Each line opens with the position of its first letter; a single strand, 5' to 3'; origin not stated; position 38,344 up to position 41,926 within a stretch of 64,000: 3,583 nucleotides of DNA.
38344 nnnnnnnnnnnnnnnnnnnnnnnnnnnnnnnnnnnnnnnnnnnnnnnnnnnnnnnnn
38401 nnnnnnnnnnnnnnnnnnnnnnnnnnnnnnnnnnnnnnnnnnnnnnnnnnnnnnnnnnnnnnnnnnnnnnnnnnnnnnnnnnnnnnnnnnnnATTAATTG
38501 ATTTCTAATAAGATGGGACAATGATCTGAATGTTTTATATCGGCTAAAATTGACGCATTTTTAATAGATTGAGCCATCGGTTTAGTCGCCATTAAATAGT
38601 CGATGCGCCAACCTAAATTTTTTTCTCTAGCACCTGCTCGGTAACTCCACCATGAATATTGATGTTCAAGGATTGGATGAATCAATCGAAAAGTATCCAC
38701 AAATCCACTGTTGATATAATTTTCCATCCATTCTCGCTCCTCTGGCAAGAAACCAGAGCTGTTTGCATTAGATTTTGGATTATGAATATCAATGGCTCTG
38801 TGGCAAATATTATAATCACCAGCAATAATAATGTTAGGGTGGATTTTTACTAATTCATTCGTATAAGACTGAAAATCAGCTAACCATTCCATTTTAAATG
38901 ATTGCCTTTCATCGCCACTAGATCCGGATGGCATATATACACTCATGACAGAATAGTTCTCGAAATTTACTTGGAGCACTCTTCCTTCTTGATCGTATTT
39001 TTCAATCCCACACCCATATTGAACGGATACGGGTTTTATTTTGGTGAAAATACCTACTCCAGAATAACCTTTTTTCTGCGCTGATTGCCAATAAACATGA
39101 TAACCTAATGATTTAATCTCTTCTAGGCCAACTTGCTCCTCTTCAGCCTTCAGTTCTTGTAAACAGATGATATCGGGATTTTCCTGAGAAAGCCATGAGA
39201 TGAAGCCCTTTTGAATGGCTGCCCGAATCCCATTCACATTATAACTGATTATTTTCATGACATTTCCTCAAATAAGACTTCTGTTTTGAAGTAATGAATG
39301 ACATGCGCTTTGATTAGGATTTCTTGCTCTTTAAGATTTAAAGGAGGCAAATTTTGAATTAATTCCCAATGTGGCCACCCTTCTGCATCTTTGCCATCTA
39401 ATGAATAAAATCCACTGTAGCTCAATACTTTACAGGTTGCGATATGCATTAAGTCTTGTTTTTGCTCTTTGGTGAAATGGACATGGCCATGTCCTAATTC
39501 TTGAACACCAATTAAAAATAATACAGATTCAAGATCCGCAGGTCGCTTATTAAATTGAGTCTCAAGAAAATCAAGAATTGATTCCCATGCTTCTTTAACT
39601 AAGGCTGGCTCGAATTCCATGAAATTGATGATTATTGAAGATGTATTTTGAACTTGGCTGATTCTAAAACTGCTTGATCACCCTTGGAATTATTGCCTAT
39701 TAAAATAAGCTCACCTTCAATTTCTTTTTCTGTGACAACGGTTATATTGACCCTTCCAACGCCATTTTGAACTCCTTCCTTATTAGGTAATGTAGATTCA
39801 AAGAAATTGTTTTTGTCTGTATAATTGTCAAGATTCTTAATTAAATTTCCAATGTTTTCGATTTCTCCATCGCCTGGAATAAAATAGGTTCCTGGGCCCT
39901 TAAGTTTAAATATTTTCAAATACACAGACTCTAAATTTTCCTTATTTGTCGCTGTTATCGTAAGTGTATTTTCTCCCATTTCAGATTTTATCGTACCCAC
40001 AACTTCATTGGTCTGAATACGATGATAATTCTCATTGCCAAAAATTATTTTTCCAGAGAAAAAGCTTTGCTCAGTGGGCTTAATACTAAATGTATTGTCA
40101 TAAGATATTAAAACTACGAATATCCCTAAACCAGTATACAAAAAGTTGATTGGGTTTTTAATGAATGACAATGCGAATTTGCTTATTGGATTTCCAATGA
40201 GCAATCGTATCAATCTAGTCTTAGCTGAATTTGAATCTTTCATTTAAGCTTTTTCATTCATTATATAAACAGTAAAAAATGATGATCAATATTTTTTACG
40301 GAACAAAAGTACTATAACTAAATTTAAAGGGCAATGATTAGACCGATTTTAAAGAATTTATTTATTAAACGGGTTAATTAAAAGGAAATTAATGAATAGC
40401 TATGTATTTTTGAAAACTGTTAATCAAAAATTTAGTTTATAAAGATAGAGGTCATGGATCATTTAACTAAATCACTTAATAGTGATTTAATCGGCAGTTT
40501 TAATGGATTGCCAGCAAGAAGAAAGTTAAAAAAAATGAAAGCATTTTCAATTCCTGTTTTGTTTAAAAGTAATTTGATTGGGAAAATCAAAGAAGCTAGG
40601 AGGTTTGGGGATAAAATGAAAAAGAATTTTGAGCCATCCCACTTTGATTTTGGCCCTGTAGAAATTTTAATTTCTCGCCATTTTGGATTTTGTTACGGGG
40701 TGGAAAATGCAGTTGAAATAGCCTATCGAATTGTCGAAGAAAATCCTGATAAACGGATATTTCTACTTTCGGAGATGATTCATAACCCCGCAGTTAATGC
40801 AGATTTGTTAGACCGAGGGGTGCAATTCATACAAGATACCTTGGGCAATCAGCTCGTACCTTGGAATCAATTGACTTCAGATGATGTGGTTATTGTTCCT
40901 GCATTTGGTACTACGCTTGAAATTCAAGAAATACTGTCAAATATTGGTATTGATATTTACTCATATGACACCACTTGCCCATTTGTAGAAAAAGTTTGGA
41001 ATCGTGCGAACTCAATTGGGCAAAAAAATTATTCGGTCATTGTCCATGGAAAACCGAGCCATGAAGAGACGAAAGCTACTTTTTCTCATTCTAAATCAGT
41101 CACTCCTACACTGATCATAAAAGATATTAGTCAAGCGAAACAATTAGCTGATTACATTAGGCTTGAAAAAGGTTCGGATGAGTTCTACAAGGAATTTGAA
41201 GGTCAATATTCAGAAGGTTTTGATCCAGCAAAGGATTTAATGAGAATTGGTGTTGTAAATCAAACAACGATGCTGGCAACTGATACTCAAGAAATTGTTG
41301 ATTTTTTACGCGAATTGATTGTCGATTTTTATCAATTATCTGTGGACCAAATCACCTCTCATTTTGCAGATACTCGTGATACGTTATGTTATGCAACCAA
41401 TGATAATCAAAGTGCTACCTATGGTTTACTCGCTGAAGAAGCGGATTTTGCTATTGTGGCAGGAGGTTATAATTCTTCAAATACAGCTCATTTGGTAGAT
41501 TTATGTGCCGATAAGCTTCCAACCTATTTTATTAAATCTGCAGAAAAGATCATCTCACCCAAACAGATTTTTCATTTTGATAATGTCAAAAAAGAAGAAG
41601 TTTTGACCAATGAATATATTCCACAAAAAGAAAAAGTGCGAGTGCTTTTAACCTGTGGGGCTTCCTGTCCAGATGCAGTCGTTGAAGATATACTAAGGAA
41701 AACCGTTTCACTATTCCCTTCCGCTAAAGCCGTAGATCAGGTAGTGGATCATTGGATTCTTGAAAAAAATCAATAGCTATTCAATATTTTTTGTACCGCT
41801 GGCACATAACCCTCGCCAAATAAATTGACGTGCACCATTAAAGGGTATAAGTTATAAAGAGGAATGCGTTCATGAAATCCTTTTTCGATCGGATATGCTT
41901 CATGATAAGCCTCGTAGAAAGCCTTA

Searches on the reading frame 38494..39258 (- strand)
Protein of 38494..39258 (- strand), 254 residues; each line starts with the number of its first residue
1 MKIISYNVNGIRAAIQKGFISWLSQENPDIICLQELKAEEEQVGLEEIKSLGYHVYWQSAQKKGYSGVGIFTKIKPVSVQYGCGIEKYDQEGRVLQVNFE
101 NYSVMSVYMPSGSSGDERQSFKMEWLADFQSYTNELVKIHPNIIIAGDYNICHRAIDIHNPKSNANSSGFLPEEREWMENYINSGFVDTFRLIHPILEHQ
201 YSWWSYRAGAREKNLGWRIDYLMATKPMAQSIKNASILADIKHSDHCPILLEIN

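Call 13: search_protein_families(library=pfam, proteins=[window:38494-39258:-], max_evalue=0.001)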
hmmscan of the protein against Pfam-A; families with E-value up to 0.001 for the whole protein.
window:38494-39258:- (254 aa): 1 family
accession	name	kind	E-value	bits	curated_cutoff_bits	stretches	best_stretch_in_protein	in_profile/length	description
PF03372.29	Exo_endo_phos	-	5e-30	105.3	24.5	1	4-228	1-206/225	Endonuclease/Exonuclease/phosphatase family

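Call 61: search_protein_families(library=ncbifam, proteins=[window:38494-39258:-], max_evalue=0.001)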
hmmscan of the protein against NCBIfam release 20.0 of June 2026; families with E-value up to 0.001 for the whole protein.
window:38494-39258:- (254 aa): 5 families
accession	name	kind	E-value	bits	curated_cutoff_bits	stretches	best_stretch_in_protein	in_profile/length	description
TIGR00633.1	xth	equivalog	7e-94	314.1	99.05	1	1-254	1-255/255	exodeoxyribonuclease III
TIGR00195.1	exoDNase_III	equivalog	3e-91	305.6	182.55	1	1-253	1-254/254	exodeoxyribonuclease III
NF010489.0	PRK13911.1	equivalog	7.7e-75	251.8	503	1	1-253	1-249/250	exodeoxyribonuclease III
NF008733.0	PRK11756.1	equivalog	1.4e-54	185.1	280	1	1-253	1-267/269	exodeoxyribonuclease III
NF003842.0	PRK05421.1-4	equivalog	3e-07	30.1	144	0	2-78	33-112/259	endonuclease/exonuclease/phosphatase family protein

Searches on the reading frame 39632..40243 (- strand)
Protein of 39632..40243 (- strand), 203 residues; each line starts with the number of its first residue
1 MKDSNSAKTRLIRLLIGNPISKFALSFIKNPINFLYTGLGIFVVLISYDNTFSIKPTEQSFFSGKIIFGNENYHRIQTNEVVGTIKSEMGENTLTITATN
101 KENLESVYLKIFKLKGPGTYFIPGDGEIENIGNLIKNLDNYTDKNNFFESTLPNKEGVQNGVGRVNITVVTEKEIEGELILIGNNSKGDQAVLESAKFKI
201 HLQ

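Call 13: search_protein_families(library=pfam, proteins=[window:39632-40243:-], max_evalue=0.001)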
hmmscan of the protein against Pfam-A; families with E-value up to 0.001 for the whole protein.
window:39632-40243:- (203 aa): 0 families

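Call 60: search_protein_families(library=padloc, proteins=[window:39632-40243:-], max_evalue=0.01)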
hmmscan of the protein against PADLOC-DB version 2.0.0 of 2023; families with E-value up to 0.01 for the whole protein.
window:39632-40243:- (203 aa): 1 family
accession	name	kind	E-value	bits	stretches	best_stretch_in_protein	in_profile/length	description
PDLC00387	SduA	-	0.0054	13.3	1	101-173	99-169/546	DUF4263 domain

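Call 61: search_protein_families(library=ncbifam, proteins=[window:39632-40243:-], max_evalue=0.001)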
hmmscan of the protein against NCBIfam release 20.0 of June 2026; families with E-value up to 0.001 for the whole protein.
window:39632-40243:- (203 aa): 0 families

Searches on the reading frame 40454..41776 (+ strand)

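Call 13: search_protein_families(library=pfam, proteins=[window:40454-41776:+], max_evalue=0.001)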
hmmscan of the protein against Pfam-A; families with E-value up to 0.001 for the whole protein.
window:40454-41776:+ (440 aa): 1 family
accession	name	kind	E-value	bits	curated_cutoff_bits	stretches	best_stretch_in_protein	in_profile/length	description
PF02401.23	LYTB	-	6e-63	213.1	24.5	1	71-415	1-264/267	LytB protein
